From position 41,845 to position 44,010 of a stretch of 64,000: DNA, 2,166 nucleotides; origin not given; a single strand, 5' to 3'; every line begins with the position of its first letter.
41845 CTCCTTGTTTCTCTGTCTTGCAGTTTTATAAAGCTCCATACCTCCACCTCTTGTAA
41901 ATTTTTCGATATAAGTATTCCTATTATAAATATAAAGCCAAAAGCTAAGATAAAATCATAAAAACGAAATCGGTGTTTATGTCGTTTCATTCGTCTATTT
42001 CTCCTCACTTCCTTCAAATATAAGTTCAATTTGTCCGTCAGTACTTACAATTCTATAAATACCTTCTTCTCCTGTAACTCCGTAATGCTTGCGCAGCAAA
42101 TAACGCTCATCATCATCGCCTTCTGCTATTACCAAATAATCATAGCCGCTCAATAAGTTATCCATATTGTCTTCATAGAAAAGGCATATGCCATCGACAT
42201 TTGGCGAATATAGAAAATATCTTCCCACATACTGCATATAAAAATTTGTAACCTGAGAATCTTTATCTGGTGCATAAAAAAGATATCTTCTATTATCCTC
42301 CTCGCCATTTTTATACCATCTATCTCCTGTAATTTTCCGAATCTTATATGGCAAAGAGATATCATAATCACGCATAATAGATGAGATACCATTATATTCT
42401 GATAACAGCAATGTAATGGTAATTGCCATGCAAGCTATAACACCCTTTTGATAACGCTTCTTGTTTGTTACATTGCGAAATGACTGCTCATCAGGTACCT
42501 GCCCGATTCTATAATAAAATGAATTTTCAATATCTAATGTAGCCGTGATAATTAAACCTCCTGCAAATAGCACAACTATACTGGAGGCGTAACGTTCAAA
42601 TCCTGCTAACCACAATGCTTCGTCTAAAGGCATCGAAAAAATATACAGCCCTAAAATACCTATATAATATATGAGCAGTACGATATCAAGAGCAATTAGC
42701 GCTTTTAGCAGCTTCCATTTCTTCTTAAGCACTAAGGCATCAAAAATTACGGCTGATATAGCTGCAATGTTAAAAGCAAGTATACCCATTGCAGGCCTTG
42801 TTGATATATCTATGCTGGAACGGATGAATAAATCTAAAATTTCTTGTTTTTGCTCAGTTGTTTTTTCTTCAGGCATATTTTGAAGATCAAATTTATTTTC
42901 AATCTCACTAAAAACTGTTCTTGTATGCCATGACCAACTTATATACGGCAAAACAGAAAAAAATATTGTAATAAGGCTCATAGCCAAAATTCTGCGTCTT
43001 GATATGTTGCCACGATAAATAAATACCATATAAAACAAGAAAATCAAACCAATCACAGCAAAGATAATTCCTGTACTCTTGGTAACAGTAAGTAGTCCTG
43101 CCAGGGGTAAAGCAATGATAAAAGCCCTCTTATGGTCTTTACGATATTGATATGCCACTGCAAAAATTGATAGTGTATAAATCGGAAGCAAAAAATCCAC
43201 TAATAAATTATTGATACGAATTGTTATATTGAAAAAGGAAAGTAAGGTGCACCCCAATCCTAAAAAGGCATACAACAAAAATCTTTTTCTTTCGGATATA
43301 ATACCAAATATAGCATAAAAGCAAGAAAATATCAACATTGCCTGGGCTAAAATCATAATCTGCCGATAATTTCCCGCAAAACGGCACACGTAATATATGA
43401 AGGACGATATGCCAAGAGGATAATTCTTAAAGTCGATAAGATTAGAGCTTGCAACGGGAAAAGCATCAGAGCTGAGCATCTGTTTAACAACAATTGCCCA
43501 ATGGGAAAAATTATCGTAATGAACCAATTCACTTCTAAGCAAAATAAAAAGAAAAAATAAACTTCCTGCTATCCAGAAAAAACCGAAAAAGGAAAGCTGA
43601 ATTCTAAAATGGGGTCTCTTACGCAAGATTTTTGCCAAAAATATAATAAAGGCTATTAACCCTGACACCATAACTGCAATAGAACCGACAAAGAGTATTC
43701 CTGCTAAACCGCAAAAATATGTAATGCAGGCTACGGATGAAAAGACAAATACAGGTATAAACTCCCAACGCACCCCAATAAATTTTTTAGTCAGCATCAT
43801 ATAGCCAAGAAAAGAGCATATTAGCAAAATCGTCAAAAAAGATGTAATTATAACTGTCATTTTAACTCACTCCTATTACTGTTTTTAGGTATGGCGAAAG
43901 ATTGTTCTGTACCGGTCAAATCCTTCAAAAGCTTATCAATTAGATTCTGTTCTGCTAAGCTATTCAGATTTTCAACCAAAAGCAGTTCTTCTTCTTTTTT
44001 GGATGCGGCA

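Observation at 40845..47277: Clostridial-type cellulose synthase cluster with an added GT2-GtrA lipid-sugar transferase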

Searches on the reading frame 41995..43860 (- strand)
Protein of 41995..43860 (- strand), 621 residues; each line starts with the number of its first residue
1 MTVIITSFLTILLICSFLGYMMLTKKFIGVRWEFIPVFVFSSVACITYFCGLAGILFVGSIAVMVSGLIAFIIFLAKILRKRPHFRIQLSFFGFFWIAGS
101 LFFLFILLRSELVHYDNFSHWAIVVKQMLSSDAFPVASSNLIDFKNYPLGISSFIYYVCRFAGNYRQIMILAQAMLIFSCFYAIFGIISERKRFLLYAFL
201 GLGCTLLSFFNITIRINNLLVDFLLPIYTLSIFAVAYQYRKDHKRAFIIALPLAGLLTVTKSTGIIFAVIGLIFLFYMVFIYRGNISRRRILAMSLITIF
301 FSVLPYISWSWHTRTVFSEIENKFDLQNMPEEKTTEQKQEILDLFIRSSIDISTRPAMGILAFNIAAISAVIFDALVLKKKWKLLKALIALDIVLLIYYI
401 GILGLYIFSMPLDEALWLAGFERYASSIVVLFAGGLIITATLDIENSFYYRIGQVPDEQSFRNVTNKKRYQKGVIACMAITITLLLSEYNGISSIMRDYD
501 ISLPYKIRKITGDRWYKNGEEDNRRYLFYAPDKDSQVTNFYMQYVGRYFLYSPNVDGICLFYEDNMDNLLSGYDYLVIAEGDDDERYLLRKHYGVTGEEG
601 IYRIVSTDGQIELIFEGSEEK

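Call 4: search_protein_families(library=pfam, proteins=[window:41995-43860:-], max_evalue=0.01)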
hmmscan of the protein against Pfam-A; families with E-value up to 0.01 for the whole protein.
window:41995-43860:- (621 aa): 0 families

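Call 5: search_protein_families(library=ncbifam, proteins=[window:41995-43860:-], max_evalue=0.01)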
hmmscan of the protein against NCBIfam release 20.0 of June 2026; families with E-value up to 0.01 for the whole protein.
window:41995-43860:- (621 aa): 0 families

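Call 8: search_solved_structures(query=window:41995-43860:-, max_evalue=1)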
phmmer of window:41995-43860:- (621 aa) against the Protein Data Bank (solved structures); distinct sequences matched with E-value up to 1: 0.

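Call 14: find_homologous_proteins(query=window:41995-43860:-)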
Query window:41995-43860:- (621 aa): 743 proteins with E <= 0.001 among 8000 candidates; the best 120 are listed.
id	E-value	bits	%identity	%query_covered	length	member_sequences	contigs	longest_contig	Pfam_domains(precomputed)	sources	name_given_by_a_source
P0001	0.0e+0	1304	94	100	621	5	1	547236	-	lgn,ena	-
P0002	0.0e+0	1274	92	100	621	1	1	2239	-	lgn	-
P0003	0.0e+0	1119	79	100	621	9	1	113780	-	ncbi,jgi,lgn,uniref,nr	ncbi:hypothetical protein [Sedimentibacter sp.]|uniref:hypothetical protein n=1 Tax=Sedimentibacter 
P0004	0.0e+0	1088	78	99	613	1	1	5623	-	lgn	-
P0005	0.0e+0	1071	77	98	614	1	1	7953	-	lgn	-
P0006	0.0e+0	1070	76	100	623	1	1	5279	-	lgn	-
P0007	0.0e+0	1042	74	100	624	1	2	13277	-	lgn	-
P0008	0.0e+0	1041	74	99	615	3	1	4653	-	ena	-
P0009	0.0e+0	1037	75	99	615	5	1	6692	-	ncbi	-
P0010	0.0e+0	1034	73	100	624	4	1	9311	-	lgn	-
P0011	0.0e+0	1022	73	99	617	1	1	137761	-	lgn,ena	-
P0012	0.0e+0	1021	74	98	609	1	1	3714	-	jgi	jgi:hypothetical protein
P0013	0.0e+0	1011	72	100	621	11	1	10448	-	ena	-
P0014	2.6e-295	999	70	100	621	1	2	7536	-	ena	-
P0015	2.3e-294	996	70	100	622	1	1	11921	-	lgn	-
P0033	3.1e-254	864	63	99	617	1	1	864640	-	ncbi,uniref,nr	ncbi:hypothetical protein [Paenibacillus solani]|uniref:Glycosyltransferase RgtA/B/C/D-like domain-c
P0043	3.4e-251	854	62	99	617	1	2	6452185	-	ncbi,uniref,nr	ncbi:hypothetical protein SAMN05661091_5024 [Paenibacillus uliginis N3/975]|uniref:Dolichyl-phosphat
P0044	3.9e-251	853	63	97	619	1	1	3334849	-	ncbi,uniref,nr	ncbi:hypothetical protein Ami103574_06395 [Aminipila butyrica]|uniref:Glycosyltransferase RgtA/B/C/D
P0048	2.9e-250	850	62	99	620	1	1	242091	-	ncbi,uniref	ncbi:hypothetical protein [Brevibacillus sp. 179-C 1.1 NHS]|uniref:hypothetical protein n=1 Tax=Brev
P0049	3.3e-250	850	61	99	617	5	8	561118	-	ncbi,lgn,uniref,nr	ncbi:hypothetical protein ACFQ3J_16635 [Paenibacillus provencensis]|uniref:Dolichyl-phosphate-mannos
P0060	1.0e-248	845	63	97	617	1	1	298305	-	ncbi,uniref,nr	ncbi:hypothetical protein DET54_10883 [Paenibacillus pabuli]|uniref:Dolichyl-phosphate-mannose-prote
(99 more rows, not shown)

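Call 17: find_encoding_contigs(protein=P0001, flank=10000, max_places=2)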
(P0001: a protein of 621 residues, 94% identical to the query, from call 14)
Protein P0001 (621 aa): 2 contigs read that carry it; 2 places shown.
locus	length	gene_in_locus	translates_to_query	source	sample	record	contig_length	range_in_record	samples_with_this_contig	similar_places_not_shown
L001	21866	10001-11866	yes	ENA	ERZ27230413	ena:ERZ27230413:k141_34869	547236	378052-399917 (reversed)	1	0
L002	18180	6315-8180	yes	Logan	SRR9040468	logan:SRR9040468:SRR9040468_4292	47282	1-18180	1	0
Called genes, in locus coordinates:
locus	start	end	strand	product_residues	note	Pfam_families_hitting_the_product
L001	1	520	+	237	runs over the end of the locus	PF08503:DapH_N, PF25084:LbH_EIF2B (faint), PF25087:GMPPB_C (faint), PF00132:Hexapep, PF14602:Hexapep_2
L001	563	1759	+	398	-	PF00202:Aminotran_3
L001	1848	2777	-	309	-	PF01381:HTH_3, PF12844:HTH_19, PF13174:TPR_6 (faint), PF13560:HTH_31 (weak), PF12895:ANAPC3 (faint), PF13424:TPR_12 (faint), PF13428:TPR_14 (faint), PF14559:TPR_19 (faint), +2 more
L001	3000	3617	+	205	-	-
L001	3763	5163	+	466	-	PF01145:Band_7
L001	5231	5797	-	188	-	PF02417:Chromate_transp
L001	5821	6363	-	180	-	PF02417:Chromate_transp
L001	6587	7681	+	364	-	PF00535:Glycos_transf_2, PF04138:GtrA_DPMS_TM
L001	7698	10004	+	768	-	PF00535:Glycos_transf_2, PF13641:Glyco_tranf_2_3, PF13632:Glyco_trans_2_3, PF13506:Glyco_transf_21 (weak), PF07238:PilZ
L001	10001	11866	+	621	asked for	-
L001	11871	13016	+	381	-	PF00150:Cellulase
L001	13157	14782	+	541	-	PF00664:ABC_membrane, PF02463:SMC_N (faint), PF00005:ABC_tran, PF13304:AAA_21 (faint)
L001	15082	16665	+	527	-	PF13485:Peptidase_MA_2 (faint)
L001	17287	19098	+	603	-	PF00664:ABC_membrane, PF02463:SMC_N, PF00005:ABC_tran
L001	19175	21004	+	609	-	PF00664:ABC_membrane, PF00005:ABC_tran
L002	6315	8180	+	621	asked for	-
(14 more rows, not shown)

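Call 18: find_encoding_contigs(protein=P0044, flank=10000, max_places=2)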
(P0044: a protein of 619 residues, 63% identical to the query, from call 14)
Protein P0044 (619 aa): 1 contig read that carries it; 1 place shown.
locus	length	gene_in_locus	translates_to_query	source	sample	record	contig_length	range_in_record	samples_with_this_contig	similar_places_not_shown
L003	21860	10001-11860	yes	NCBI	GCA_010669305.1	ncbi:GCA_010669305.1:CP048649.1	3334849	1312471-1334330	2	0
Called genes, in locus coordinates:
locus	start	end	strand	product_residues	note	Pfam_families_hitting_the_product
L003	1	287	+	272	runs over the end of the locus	PF05853:BKACE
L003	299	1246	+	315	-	PF01210:NAD_Gly3P_dh_N (weak), PF02737:3HCDH_N, PF03446:NAD_binding_2 (weak), PF00725:3HCDH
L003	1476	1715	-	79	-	-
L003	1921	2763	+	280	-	-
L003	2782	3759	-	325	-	PF00892:EamA, PF03151:TPT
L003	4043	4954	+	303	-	PF00126:HTH_1, PF03466:LysR_substrate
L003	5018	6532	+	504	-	PF00270:DEAD, PF04851:ResIII, PF00271:Helicase_C, PF25399:DeaD_dimer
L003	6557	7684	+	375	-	PF00535:Glycos_transf_2, PF04138:GtrA_DPMS_TM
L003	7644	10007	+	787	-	PF00535:Glycos_transf_2, PF13641:Glyco_tranf_2_3, PF13632:Glyco_trans_2_3, PF13506:Glyco_transf_21 (weak), PF07238:PilZ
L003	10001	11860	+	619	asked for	-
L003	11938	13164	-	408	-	PF00817:IMS, PF21999:IMS_HHH_1, PF11799:IMS_C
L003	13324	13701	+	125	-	-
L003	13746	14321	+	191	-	PF03729:DUF308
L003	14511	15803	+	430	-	PF01266:DAO (faint), PF01946:Thi4 (faint), PF03486:HI0933_like, PF22780:HI0933_like_1st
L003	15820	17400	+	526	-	PF28550:DUF8436, PF03486:HI0933_like (faint), PF01266:DAO (weak), PF21688:FAD-depend_C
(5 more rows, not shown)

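Call 19: find_encoding_contigs(protein=P0033, flank=8000, max_places=1)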
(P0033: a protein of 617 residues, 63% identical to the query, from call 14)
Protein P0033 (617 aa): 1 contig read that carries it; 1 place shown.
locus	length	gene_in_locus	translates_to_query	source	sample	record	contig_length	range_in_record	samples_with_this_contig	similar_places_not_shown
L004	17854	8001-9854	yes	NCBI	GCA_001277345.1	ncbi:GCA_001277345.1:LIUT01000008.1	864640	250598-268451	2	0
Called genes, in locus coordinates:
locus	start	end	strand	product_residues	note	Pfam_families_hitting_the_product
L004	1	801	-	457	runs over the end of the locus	PF00501:AMP-binding, PF14535:AMP-binding_C_2 (weak)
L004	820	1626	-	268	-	PF01791:DeoC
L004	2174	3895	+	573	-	PF00990:GGDEF, PF00563:EAL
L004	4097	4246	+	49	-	-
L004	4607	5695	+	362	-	PF00535:Glycos_transf_2, PF04138:GtrA_DPMS_TM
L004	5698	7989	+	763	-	PF00535:Glycos_transf_2, PF13641:Glyco_tranf_2_3, PF13632:Glyco_trans_2_3, PF13506:Glyco_transf_21 (weak), PF07238:PilZ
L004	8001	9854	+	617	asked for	-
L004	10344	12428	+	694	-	PF00082:Peptidase_S8, PF01835:MG2, PF02369:Big_1, PF00041:fn3, PF02839:CBM_5_12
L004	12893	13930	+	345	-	PF08538:DUF1749 (weak), PF00561:Abhydrolase_1, PF12146:Hydrolase_4, PF12697:Abhydrolase_6, PF00326:Peptidase_S9 (weak)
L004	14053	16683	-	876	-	PF03935:SKN1_KRE6_Sbg1, PF00722:Glyco_hydro_16, PF26113:GH16_XgeA (weak), PF03935:SKN1_KRE6_Sbg1 (weak), PF02368:Big_2, PF22184:CBM_56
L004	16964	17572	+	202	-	-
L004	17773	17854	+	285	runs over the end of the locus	PF00753:Lactamase_B, PF12706:Lactamase_B_2 (faint)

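Call 20: find_encoding_contigs(protein=P0048, flank=8000, max_places=1)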
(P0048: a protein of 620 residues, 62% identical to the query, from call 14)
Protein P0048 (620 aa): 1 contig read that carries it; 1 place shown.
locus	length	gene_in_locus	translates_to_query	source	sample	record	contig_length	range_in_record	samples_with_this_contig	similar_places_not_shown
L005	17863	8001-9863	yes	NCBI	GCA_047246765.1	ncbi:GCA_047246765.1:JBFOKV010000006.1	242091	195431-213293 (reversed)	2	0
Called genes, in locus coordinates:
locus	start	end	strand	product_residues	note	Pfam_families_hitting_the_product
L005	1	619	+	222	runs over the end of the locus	PF13376:OmdA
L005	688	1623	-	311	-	PF14158:YndJ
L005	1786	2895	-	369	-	PF00672:HAMP, PF00512:HisKA, PF02518:HATPase_c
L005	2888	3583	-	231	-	PF00072:Response_reg, PF00486:Trans_reg_C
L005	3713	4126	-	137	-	-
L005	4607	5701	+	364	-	PF00535:Glycos_transf_2, PF04138:GtrA_DPMS_TM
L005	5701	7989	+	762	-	PF00535:Glycos_transf_2, PF13641:Glyco_tranf_2_3, PF13632:Glyco_trans_2_3, PF13506:Glyco_transf_21 (weak), PF07238:PilZ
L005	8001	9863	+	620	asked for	-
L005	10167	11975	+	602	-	PF00258:Flavodoxin_1, PF00667:FAD_binding_1, PF00175:NAD_binding_1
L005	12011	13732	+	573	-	PF03460:NIR_SIR_ferr, PF01077:NIR_SIR, PF03460:NIR_SIR_ferr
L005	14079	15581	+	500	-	PF01266:DAO (weak), PF06039:Mqo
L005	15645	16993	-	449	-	PF01527:HTH_Tnp_1 (faint), PF13384:HTH_23 (faint), PF13518:HTH_28 (weak), PF13518:HTH_28, PF13276:HTH_21, PF00665:rve, PF13683:rve_3, PF13333:rve_2, +2 more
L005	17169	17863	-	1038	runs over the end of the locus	PF05922:Inhibitor_I9 (weak), PF00082:Peptidase_S8, PF02225:PA, PF06280:fn3_5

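Call 21: find_encoding_contigs(protein=P0003, flank=8000, max_places=1)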
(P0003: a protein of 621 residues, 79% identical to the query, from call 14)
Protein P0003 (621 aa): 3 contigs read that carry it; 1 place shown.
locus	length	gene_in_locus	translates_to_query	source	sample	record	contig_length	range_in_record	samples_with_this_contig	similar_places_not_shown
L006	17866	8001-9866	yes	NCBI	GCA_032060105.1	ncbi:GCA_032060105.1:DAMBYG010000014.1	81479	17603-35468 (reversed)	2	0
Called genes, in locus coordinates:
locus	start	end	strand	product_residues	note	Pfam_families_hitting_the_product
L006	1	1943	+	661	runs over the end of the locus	PF07695:7TMR-DISM_7TM, PF00990:GGDEF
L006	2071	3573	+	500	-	PF16927:HisKA_7TM, PF00990:GGDEF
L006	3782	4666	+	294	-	-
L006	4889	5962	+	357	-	PF00535:Glycos_transf_2, PF04138:GtrA_DPMS_TM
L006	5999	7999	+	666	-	PF00535:Glycos_transf_2, PF13641:Glyco_tranf_2_3, PF13632:Glyco_trans_2_3, PF07238:PilZ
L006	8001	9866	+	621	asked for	-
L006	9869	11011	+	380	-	PF00150:Cellulase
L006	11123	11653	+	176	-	PF02834:LigT_PEase (faint), PF13563:2_5_RNA_ligase2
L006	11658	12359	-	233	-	-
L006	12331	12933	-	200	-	PF02805:Ada_Zn_binding, PF00165:HTH_AraC (faint), PF12833:HTH_18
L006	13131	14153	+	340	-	PF07833:Cu_amine_oxidN1 (weak)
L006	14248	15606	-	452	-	-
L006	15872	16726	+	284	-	PF00198:2-oxoacid_dh (weak)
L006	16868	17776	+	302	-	PF00512:HisKA, PF02518:HATPase_c, PF13589:HATPase_c_3 (weak)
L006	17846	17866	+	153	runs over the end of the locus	PF02870:Methyltransf_1N, PF01035:DNA_binding_1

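Call 26: search_protein_families(library=pfam, alignment_id=A1, max_evalue=10)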
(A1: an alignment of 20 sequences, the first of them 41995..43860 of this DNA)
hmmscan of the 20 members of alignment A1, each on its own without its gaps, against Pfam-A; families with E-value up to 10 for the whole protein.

A. member 1, window:41995-43860:- (621 aa): 0 families

B. families by the number of members that match (of 20 scanned): 16 families
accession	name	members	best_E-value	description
PF19732.4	SpoIIE_N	4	0.035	Stage II sporulation protein E N-terminal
PF23539.1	DUF7134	3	0.00056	Domain of unknown function (DUF7134)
PF13231.12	PMT_2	2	0.011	Dolichyl-phosphate-mannose-protein mannosyltransferase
PF10725.14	DUF2517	1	0.059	Protein of unknown function (DUF2517)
PF17611.7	DUF5506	1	0.091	Family of unknown function (DUF5506)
PF17081.10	SOP4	1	0.14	Suppressor of PMA 1-7 protein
PF18693.7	TRAM_2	1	0.17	TRAM domain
PF21158.3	flgK_1st_1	1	0.36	Flagellar hook-associated protein 1, D2-like domain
PF03918.19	CcmH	1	0.51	Cytochrome C biogenesis protein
PF11694.13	DUF3290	1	0.75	Protein of unknown function (DUF3290)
PF03217.20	SlpA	1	1.6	Surface layer protein A domain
PF17272.7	DUF5337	1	2.2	Family of unknown function (DUF5337)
PF17410.7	Stevor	1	3.2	Subtelomeric Variable Open Reading frame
PF01405.22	PsbT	1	4.3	Photosystem II reaction centre T protein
PF12823.12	DUF3817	1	5.1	Domain of unknown function (DUF3817)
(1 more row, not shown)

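Call 32: search_protein_representatives(protein=window:41995-43860:-)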
Query: 621 residues. Proteins with E-value up to 0.001 (for the whole library): 1596; up to 1e-10: 970; up to 1e-30: 302. The best 150 are listed.
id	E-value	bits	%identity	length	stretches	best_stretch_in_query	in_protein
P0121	4.8e-218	742.3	55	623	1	10-613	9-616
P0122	4.8e-206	702.7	55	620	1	8-614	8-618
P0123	5.6e-175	600.1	51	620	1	10-604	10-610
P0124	6.6e-170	583.4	48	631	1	9-617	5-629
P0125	1.0e-158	546.4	44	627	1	10-612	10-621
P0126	4.0e-157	541.1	56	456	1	169-609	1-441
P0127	2.0e-153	528.9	46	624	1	13-609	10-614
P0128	3.9e-151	521.4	43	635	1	9-605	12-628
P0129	3.5e-143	495.1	43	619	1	11-607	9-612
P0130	4.8e-142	491.3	42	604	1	18-604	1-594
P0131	5.1e-141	487.9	44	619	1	1-604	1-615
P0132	5.1e-141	487.9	43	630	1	10-603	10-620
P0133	4.8e-135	468.2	40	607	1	8-604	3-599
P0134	9.2e-131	454.1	40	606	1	10-604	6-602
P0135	6.8e-129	447.9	39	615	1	10-605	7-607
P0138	5.1e-125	435.1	40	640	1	20-604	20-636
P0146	1.2e-114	400.8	37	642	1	11-610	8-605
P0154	4.6e-93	329.6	33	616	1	6-607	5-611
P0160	1.4e-77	278.4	31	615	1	10-607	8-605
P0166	1.1e-64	235.9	29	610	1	5-592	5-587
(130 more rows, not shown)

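Call 34: search_solved_structures(query=A2, max_evalue=10, show_alignments=2)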
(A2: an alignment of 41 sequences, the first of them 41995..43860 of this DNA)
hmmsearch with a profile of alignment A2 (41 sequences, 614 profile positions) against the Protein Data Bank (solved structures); distinct sequences matched with E-value up to 10: 3.
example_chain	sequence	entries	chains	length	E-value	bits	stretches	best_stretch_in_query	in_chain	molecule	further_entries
3dnf_A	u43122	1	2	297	0.6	12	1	517-610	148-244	4-hydroxy-3-methylbut-2-enyl diphosphate reductase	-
23bb_C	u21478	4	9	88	0.85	11.5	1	281-327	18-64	Caspase-4 | Caspase-4 subunit p10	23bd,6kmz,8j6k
8spb_B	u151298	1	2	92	0.93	11.4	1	281-327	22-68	Caspase-4 subunit p10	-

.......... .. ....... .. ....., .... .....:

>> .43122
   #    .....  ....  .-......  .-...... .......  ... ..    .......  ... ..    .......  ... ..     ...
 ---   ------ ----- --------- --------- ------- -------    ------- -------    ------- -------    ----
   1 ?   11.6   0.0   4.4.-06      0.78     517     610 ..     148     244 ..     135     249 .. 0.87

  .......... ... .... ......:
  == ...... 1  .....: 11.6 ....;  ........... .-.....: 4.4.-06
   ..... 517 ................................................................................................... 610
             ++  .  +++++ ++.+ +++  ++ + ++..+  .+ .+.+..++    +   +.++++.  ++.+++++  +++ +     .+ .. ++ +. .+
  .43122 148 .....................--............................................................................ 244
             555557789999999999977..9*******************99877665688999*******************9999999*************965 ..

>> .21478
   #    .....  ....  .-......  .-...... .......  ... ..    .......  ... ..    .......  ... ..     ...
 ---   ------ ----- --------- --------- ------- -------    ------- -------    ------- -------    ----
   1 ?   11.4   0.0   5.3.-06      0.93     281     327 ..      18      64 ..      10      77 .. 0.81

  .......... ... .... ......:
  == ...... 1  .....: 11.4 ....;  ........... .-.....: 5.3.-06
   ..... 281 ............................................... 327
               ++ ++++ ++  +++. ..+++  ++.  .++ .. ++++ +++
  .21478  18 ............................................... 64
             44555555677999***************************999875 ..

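Call 35: search_protein_families(library=pfam, alignment_id=A2, max_evalue=1)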
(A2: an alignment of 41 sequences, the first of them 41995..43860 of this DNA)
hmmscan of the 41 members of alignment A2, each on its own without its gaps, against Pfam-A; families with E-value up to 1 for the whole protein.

A. member 1, window:41995-43860:- (621 aa): 0 families

B. families by the number of members that match (of 41 scanned): 18 families
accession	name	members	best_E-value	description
PF13231.12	PMT_2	1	2.6e-06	Dolichyl-phosphate-mannose-protein mannosyltransferase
PF14256.11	YwiC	1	0.003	YwiC-like protein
PF02780.25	Transketolase_C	1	0.0041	Transketolase, C-terminal domain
PF13994.11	PgaD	1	0.012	PgaD-like protein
PF13664.11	DUF4149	1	0.025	Domain of unknown function (DUF4149)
PF11804.13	DUF3325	1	0.059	Protein of unknown function (DUF3325)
PF23771.1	DUF7168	1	0.09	Domain of unknown function (DUF7168)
PF18895.5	T4SS_pilin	1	0.11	Type IV secretion system pilin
PF13567.11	DUF4131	1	0.16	Domain of unknown function (DUF4131)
PF22893.2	ULD_2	1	0.19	Ubiquitin-like domain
PF19732.4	SpoIIE_N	1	0.22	Stage II sporulation protein E N-terminal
PF16428.10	DUF5025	1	0.24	Domain of unknown function (DUF5025)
PF02163.28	Peptidase_M50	1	0.28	Peptidase family M50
PF00060.32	Lig_chan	1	0.38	Ligand-gated ion channel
PF12669.12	FeoB_associated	1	0.41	FeoB-associated Cys-rich membrane protein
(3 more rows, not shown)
